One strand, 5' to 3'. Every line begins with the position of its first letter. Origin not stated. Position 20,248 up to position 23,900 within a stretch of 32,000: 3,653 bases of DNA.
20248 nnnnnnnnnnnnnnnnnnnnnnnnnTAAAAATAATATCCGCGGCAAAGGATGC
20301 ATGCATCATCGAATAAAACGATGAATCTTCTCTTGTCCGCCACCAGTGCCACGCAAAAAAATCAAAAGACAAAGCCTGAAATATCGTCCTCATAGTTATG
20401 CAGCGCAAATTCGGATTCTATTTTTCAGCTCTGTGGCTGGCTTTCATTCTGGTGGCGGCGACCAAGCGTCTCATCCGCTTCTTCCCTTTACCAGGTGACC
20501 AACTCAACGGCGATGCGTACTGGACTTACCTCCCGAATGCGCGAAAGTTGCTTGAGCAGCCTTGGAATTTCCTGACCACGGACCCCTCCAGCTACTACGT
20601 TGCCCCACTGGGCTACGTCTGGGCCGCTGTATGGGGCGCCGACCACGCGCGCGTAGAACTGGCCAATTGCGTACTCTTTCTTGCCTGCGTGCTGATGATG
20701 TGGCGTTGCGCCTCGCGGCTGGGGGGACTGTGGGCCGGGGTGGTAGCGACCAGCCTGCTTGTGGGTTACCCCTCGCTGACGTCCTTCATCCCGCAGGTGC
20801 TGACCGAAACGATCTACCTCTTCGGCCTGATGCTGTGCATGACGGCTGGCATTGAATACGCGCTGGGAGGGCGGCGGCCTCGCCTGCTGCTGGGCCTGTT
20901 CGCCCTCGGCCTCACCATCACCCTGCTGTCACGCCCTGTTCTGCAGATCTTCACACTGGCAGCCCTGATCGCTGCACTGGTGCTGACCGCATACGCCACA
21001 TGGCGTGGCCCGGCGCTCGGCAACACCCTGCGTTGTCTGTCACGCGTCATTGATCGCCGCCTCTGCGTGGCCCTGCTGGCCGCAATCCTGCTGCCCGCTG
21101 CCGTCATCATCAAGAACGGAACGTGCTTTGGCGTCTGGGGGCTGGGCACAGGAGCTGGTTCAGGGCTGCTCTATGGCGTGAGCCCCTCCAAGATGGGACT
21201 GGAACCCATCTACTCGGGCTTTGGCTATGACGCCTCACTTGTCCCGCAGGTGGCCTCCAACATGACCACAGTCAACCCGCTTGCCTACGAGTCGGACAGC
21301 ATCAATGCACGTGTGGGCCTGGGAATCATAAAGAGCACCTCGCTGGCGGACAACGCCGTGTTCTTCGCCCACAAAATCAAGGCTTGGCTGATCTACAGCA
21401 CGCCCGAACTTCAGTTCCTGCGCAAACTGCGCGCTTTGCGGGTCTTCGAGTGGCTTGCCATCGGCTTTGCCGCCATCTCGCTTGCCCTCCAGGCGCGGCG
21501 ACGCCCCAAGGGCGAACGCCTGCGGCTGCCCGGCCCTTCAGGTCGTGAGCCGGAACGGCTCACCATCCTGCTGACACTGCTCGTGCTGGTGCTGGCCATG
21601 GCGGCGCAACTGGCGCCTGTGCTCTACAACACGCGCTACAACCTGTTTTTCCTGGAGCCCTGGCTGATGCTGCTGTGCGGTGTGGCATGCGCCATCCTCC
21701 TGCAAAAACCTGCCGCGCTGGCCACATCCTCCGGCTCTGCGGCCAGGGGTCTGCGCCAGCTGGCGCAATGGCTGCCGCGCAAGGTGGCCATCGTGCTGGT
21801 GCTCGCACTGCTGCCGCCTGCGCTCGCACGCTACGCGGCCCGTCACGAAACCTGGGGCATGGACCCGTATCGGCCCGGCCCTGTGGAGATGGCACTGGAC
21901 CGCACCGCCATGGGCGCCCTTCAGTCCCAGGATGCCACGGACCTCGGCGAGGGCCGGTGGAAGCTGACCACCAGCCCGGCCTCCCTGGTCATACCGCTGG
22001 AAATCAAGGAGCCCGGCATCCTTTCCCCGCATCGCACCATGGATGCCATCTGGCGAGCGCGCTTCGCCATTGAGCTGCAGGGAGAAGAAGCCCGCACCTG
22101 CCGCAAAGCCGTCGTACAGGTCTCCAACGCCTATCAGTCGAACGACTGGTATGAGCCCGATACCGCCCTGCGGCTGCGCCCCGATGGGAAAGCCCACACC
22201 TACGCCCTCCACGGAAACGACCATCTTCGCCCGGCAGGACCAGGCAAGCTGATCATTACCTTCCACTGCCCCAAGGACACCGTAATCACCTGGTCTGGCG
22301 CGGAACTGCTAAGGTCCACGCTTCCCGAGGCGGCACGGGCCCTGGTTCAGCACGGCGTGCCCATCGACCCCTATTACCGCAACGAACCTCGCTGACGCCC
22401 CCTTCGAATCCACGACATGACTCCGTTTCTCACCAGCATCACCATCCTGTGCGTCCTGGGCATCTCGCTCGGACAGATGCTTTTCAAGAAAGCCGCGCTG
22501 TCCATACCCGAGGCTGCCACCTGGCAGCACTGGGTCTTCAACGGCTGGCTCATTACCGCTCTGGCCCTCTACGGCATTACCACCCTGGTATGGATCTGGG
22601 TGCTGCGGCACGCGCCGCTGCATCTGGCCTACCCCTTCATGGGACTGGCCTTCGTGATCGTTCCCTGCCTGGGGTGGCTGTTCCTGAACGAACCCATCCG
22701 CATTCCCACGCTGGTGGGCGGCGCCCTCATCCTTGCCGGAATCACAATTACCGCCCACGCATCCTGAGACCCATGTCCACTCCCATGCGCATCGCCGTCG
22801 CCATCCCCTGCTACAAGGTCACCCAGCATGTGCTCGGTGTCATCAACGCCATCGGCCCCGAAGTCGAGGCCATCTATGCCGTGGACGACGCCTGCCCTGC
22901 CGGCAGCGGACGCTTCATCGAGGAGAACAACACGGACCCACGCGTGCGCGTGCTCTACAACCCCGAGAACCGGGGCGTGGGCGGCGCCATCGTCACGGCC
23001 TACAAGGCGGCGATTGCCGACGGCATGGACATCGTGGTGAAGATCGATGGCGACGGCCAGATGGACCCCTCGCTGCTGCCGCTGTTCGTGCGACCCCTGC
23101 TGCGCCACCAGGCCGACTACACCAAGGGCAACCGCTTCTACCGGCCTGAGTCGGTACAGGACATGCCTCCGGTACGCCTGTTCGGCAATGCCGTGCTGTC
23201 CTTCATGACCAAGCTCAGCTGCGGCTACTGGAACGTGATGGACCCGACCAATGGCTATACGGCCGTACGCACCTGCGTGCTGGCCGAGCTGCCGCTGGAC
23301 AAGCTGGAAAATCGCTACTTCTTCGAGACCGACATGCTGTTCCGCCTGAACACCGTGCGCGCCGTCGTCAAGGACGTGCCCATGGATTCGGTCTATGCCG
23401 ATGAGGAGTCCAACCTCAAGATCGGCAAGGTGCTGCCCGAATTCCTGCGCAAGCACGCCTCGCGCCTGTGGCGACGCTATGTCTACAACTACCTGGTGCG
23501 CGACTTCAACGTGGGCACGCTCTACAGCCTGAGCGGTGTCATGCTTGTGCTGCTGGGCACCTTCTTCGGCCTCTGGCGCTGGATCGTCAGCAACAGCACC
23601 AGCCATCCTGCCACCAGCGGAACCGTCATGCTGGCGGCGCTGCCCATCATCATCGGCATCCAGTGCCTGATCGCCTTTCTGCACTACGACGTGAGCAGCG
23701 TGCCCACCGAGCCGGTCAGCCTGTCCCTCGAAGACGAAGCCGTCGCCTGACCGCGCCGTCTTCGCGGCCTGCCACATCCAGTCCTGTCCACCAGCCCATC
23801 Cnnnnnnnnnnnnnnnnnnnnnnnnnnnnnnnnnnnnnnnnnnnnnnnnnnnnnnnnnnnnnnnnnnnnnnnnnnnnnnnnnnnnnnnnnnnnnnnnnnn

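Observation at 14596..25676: Candidate lipid-carrier-dependent periplasmic glycan-modification system: three GT-C-type membrane proteins sharing one GT2 and one small flippase, plus an O-acyltransferase and a secreted GH-like protein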

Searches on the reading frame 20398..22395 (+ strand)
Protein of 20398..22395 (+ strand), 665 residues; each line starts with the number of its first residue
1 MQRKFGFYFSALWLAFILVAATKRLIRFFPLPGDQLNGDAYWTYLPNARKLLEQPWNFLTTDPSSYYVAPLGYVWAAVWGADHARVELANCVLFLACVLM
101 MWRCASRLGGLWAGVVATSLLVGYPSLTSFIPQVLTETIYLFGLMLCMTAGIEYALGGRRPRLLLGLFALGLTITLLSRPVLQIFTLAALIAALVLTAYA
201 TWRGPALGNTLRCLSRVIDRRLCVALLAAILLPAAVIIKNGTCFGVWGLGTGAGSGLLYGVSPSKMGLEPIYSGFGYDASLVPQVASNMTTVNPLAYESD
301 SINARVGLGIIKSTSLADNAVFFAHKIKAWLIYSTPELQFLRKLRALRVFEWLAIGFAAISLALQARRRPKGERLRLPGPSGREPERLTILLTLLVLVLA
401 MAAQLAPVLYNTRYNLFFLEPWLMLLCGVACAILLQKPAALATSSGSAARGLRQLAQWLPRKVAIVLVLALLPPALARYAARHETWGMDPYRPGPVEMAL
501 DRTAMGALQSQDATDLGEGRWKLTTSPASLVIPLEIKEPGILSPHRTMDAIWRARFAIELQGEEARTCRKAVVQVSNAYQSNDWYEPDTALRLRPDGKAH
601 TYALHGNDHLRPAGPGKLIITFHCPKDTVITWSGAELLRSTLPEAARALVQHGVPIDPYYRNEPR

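Call 5: search_protein_families(library=pfam, proteins=[window:20398-22395:+], max_evalue=0.1)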
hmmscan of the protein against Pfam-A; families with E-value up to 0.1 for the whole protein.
window:20398-22395:+ (665 aa): 0 families
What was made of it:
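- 20398..22395 (+): G665: PMT_2/ArnT-like GT-C with about 10-11 TM helices and a C-terminal soluble domain (about residues 478-665, probably periplasmic). No direct Pfam hit (call 5).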

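Call 6: search_protein_families(library=ncbifam, proteins=[window:20398-22395:+], max_evalue=0.1)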
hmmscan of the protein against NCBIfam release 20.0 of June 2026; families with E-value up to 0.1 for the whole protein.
window:20398-22395:+ (665 aa): 2 families
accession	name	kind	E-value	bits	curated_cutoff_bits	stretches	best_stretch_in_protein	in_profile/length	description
NF008262.1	PRK11033.1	equivalog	0.072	11.5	1005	0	390-450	347-408/731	zinc/cadmium/mercury/lead-transporting ATPase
NF033775.1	P_type_ZntA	exception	0.074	11.3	1240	0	387-450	349-413/732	Zn(II)/Cd(II)/Pb(II) translocating P-type ATPase ZntA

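Call 16: find_homologous_proteins(query=window:20398-22395:+)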
Query window:20398-22395:+ (665 aa): 90 proteins with E <= 0.001 among 8000 candidates.
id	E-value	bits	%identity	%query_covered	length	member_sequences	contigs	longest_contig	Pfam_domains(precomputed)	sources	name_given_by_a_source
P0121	0.0e+0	1418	94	100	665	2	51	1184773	-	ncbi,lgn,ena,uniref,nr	ncbi:hypothetical protein [Delftia tsuruhatensis]|uniref:hypothetical protein n=1 Tax=Delftia tsuruh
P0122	0.0e+0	1408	95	99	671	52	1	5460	-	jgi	jgi:hypothetical protein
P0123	9.7e-277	938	63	100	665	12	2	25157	-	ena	-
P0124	2.6e-276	936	64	100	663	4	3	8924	-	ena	-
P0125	6.0e-271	919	62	100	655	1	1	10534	-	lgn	-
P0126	1.7e-261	887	61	100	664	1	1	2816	-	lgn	-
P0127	9.5e-258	875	90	66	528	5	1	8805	-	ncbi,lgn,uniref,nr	ncbi:hypothetical protein [Delftia sp.]|uniref:hypothetical protein n=1 Tax=Delftia sp. TaxID=188663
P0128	1.8e-256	871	60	100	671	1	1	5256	-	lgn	-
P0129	2.5e-256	870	60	99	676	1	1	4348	-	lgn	-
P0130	6.9e-256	869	59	100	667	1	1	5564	-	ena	-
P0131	6.5e-255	866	59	100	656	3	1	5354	-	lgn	-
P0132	1.2e-254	865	58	100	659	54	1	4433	-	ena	-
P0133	1.6e-254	864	59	100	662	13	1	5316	-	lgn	-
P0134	5.2e-254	863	60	97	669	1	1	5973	-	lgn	-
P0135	9.9e-245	832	58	100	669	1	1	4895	-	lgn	-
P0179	5.0e-169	582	43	100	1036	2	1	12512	PF01757.29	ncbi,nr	ncbi:MAG: acyltransferase [Hyphomicrobiales bacterium]|nr:MAG: acyltransferase [Hyphomicrobiales bac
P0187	4.4e-159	549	44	99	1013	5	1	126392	PF01757.29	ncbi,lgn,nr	ncbi:acyltransferase [Comamonadaceae bacterium OH2545_COT-014]|nr:acyltransferase [Comamonadaceae ba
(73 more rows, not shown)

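Call 23: search_solved_structures(query=A2, max_evalue=10)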
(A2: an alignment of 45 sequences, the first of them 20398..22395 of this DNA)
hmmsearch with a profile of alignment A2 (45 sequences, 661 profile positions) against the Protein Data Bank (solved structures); distinct sequences matched with E-value up to 10: 0.
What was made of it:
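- On ArnT / GT83 (for G665): A profile of the family hits no ArnT sequence in the PDB (call 23).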

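Call 26: search_protein_families(library=pfam, alignment_id=A2, max_evalue=0.01)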
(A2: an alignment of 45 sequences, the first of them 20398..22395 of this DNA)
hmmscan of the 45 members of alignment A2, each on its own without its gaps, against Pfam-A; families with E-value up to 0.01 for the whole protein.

A. member 1, window:20398-22395:+ (665 aa): 0 families

B. families by the number of members that match (of 45 scanned): 5 families
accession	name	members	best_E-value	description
PF13231.12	PMT_2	16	3.3e-07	Dolichyl-phosphate-mannose-protein mannosyltransferase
PF02366.24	PMT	5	3.4e-06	Dolichyl-phosphate-mannose-protein mannosyltransferase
PF09913.15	DUF2142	1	0.0034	Predicted membrane protein (DUF2142)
PF19261.4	DUF5904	1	0.0085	Domain of unknown function (DUF5904)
PF03208.24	PRA1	1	0.0095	PRA1 family protein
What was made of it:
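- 20398..22395 (+): 16 of 45 homologues hit PMT_2 (call 26).
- One G665 homologue is annotated as an ArnT-family protein, and the family hits PMT_2 (calls 16, 26).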

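Call 92: find_encoding_contigs(protein=P0187, flank=8000, max_places=1)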
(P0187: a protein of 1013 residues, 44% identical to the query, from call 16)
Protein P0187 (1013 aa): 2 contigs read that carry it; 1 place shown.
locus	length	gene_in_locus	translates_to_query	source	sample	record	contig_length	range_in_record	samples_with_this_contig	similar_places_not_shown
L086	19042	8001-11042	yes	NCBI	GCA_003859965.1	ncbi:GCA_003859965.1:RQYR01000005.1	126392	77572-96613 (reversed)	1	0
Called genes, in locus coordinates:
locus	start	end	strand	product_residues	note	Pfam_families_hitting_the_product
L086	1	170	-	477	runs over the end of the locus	PF05221:AdoHcyase, PF00670:AdoHcyase_NAD, PF02826:2-Hacid_dh_C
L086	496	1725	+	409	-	PF25919:BSH_CusB (faint), PF00364:Biotin_lipoyl (faint), PF25917:BSH_RND, PF25997:BSH_YhbJ (faint), PF25944:Beta-barrel_RND (weak), PF25967:RND-MFP_C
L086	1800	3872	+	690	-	PF00005:ABC_tran, PF02463:SMC_N (faint), PF12704:MacB_PCD, PF02687:FtsX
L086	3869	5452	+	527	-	PF02321:OEP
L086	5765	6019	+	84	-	PF01402:RHH_1 (weak)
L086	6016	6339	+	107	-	PF05016:ParE_toxin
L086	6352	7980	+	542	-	PF00009:GTP_EFTU, PF01926:MMR_HSR1 (weak), PF22042:EF-G_D2, PF03144:GTP_EFTU_D2, PF16658:RF3_C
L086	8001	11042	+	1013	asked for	PF01757:Acyl_transf_3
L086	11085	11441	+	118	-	PF00892:EamA (weak)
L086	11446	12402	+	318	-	PF00535:Glycos_transf_2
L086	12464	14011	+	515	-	-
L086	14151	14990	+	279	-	PF08282:Hydrolase_3 (weak)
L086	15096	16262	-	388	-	-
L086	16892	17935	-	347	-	PF21687:T2SSK_1st (weak), PF03934:T2SSK, PF12836:HHH_3 (weak)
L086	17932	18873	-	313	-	PF07963:N_methyl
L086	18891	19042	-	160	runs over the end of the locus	PF07963:N_methyl, PF02501:T2SSI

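Call 93: find_encoding_contigs(protein=P0179, flank=8000, max_places=1)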
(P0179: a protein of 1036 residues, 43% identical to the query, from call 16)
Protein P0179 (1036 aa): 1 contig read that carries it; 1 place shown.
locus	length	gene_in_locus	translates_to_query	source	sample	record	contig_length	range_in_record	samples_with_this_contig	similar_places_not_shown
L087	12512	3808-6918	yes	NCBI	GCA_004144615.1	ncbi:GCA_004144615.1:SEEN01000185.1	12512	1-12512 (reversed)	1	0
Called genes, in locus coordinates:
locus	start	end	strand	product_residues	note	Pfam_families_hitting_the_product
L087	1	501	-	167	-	PF05221:AdoHcyase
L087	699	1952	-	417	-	PF00083:Sugar_tr, PF07690:MFS_1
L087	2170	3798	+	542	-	PF00009:GTP_EFTU, PF01926:MMR_HSR1 (weak), PF22042:EF-G_D2, PF03144:GTP_EFTU_D2, PF16658:RF3_C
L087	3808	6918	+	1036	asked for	PF01757:Acyl_transf_3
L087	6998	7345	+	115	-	-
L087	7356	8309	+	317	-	PF00535:Glycos_transf_2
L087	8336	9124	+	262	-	PF08282:Hydrolase_3 (weak)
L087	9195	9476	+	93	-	-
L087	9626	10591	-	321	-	PF03401:TctC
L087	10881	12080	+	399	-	PF01011:PQQ (weak)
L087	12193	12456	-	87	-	-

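Call 95: search_protein_families(library=pfam, proteins=[L086:12464-14011:+, L086:15096-16262:-], max_evalue=0.1)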
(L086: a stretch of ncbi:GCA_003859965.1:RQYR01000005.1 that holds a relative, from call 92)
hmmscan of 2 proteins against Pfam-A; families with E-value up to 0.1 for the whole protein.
L086:12464-14011:+ (515 aa): 3 families
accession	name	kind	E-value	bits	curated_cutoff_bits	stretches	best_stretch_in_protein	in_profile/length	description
PF03572.23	Peptidase_S41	-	6.5e-16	58.8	24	1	267-415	1-125/165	Peptidase family S41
PF18294.6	Pept_S41_N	-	9.8e-08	32.2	25.9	1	104-156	3-49/49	Peptidase S41 N-terminal domain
PF17820.7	PDZ_6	-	0.00071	19.7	27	1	188-211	2-25/54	PDZ domain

L086:15096-16262:- (388 aa): 0 families

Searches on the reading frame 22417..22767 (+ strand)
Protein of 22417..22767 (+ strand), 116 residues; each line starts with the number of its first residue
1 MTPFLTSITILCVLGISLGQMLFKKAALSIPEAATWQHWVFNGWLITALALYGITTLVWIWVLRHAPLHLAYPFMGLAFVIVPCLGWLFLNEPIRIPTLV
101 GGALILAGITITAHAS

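Call 5: search_protein_families(library=pfam, proteins=[window:22417-22767:+], max_evalue=0.1)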
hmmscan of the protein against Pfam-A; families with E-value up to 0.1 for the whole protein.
window:22417-22767:+ (116 aa): 3 families
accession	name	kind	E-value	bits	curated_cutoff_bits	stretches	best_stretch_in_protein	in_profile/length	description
PF00892.27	EamA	-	2.1e-06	28.5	28.2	1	16-112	43-133/135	EamA-like transporter family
PF10639.15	TMEM234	-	0.0045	17.5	30.1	1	46-111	45-111/113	Putative transmembrane family 234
PF00893.25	Multi_Drug_Res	-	0.018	16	23.7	1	43-105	30-93/93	Small Multidrug Resistance protein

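Call 6: search_protein_families(library=ncbifam, proteins=[window:22417-22767:+], max_evalue=0.1)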
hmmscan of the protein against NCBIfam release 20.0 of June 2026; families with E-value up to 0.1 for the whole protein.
window:22417-22767:+ (116 aa): 10 families
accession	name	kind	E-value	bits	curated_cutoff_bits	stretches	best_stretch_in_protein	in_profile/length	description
NF011625.2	PRK15051.1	equivalog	1e-10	41.8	92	1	14-112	11-107/111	4-amino-4-deoxy-L-arabinose-phosphoundecaprenol flippase subunit ArnE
NF002816.2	PRK02971.1-2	equivalog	2.5e-09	37.6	99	1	10-112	4-116/120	4-amino-4-deoxy-L-arabinose-phosphoundecaprenol flippase subunit ArnF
NF033137.0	SMR_qac_int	equivalog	0.0034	17.9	188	1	49-111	36-99/109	Qac family quaternary ammonium compound efflux SMR transporter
NF000067.2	SMR_qac_FL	exception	0.01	16.4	205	1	48-112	36-101/110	quaternary ammonium compound efflux SMR transporter QacL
NF007087.1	PRK09541.1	subfamily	0.012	16.1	162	1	52-112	40-101/110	EmrE family multidrug efflux SMR transporter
NF051482.1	EbrB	exception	0.013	16.2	160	1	58-112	46-101/105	SMR family multidrug efflux transporter EbrB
NF033470.1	SMR_qac_bcrC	exception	0.017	15.6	225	1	14-113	7-102/114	quaternary ammonium compound efflux SMR transporter BcrC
NF000276.2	SMR_qac_E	exception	0.023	15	185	1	51-111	38-99/101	quaternary ammonium compound efflux SMR transporter QacE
NF033136.1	SMR_qac_K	exception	0.044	14.5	205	1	49-111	37-100/110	quaternary ammonium compound efflux SMR transporter QacK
NF051481.1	EbrA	exception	0.097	13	160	0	51-111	40-101/104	SMR family multidrug efflux transporter EbrA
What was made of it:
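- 22417..22767 (+): S116: 4-TM SMR/EamA-type protein, candidate flippase for the undecaprenyl-phosphate sugar. EamA 28.5 bits; ArnE E 1e-10 and ArnF E 2.5e-9 (calls 5, 6).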

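Call 50: search_solved_structures(query=window:22417-22767:+, max_evalue=1)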
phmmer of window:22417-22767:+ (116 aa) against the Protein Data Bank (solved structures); distinct sequences matched with E-value up to 1: 6.
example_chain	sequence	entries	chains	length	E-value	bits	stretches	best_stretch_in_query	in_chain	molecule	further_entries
7mgx_A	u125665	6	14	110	0.022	18.1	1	60-111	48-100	Multidrug transporter EmrE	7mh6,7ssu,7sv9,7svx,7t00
7jk8_A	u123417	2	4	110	0.027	17.8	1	58-111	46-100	Multidrug SMR transporter | Multidrug transporter EmrE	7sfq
3b5d_A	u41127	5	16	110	0.028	17.8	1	58-111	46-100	Multidrug transporter emrE | SMR family multidrug efflux protein EmrE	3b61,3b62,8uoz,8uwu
8uoz_B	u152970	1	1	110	0.028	17.8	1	58-111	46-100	SMR family multidrug efflux protein EmrE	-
8uwu_A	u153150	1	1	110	0.034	17.5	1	60-111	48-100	SMR family multidrug efflux protein EmrE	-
2i68_A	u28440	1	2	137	0.045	17.1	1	59-111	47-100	Protein emrE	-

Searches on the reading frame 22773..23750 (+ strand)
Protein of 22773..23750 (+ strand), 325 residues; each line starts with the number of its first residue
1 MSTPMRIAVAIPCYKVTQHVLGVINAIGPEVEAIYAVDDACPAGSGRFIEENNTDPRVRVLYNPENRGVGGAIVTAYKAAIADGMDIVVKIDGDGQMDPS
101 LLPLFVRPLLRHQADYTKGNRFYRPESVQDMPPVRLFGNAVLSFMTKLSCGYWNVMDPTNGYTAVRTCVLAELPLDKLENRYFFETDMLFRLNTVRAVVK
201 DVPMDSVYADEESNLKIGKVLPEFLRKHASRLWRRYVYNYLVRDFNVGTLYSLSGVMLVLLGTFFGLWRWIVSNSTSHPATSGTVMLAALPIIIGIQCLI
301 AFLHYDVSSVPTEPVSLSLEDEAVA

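Call 5: search_protein_families(library=pfam, proteins=[window:22773-23750:+], max_evalue=0.1)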
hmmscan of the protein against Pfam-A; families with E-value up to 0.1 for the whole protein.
window:22773-23750:+ (325 aa): 2 families
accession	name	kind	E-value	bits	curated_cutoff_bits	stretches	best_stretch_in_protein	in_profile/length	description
PF00535.33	Glycos_transf_2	-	2.4e-15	57.3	23.3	1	10-170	3-164/168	Glycosyl transferase family 2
PF13641.12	Glyco_tranf_2_3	-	5.5e-05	23.7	27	1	6-123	2-125/230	Glycosyltransferase like family 2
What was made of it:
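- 22773..23750 (+): GT2 polyprenyl-phosphate glycosyltransferase with two C-terminal TM helices. PF00535 E 2.4e-15 (call 5).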

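Call 6: search_protein_families(library=ncbifam, proteins=[window:22773-23750:+], max_evalue=0.1)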
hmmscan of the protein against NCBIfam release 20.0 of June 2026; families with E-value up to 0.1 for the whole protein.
window:22773-23750:+ (325 aa): 6 families
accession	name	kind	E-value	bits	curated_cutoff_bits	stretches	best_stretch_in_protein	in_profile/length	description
TIGR04182.1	glyco_TIGR04182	equivalog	3.6e-11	43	325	1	65-303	56-277/293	S-layer glycoprotein N-glycosyltransferase AglJ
NF058614.1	PPMAGASynPpgS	equivalog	7.8e-08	32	370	1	9-209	4-199/226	polyprenyl-phospho-N-acetylgalactosaminyl synthase PpgS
TIGR03937.1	PgaC_IcaA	equivalog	2.8e-05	23.3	422.3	1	6-111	46-152/407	poly-beta-1,6-N-acetyl-D-glucosamine synthase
NF047588.1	GlcsyltransPgfSStrep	equivalog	0.02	14.1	500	1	30-108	34-109/308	glycosyltransferase PgfS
NF041865.1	EpsU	equivalog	0.02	13.9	700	1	36-109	75-147/394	exopolysaccharide biosynthesis GT2 family glycosyltransferase EpsU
TIGR00304.2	TIGR00304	equivalog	0.029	14.2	33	1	247-296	4-49/76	TIGR00304 family membrane protein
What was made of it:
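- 22773..23750 (+): AglJ and PpgS hits (call 6).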

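Call 49: search_solved_structures(query=window:22773-23750:+, max_evalue=0.001)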
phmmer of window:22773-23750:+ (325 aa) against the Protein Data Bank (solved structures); distinct sequences matched with E-value up to 0.001: 1.
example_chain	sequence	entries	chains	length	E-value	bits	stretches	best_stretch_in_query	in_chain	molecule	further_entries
5mlz_A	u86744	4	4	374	3.3e-10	42.7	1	5-234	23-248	Dolichol monophosphate mannose synthase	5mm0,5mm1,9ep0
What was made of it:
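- On Three-component extracytoplasmic glycosylation system (Gtr/Arn type): Dol-P-Man synthase 5mlz E 3.3e-10 (call 49).
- The GT2 resembles Dol-P-Man synthase (call 49).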

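Call 96: search_solved_structures(query=window:22773-23750:+, max_evalue=5)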
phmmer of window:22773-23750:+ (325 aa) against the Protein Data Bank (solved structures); distinct sequences matched with E-value up to 5: 2.
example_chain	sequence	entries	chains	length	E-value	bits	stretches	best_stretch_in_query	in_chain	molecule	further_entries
5mlz_A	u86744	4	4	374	3.3e-10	42.7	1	5-234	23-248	Dolichol monophosphate mannose synthase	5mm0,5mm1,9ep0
1q2y_A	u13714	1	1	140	0.11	14.6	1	25-85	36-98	similar to hypothetical proteins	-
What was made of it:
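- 22773..23750 (+): The only PDB match is Dol-P-Man synthase 5mlz, E 3.3e-10 (calls 49, 96).
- Closest known: arnC / arnE-arnF / arnT. Different: The GT2 matches Dol-P-Man synthase rather than ArnC (call 96).
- The GT2 matches Dol-P-Man synthase, and no ArnC or GtrB structure at E up to 5 (call 96).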
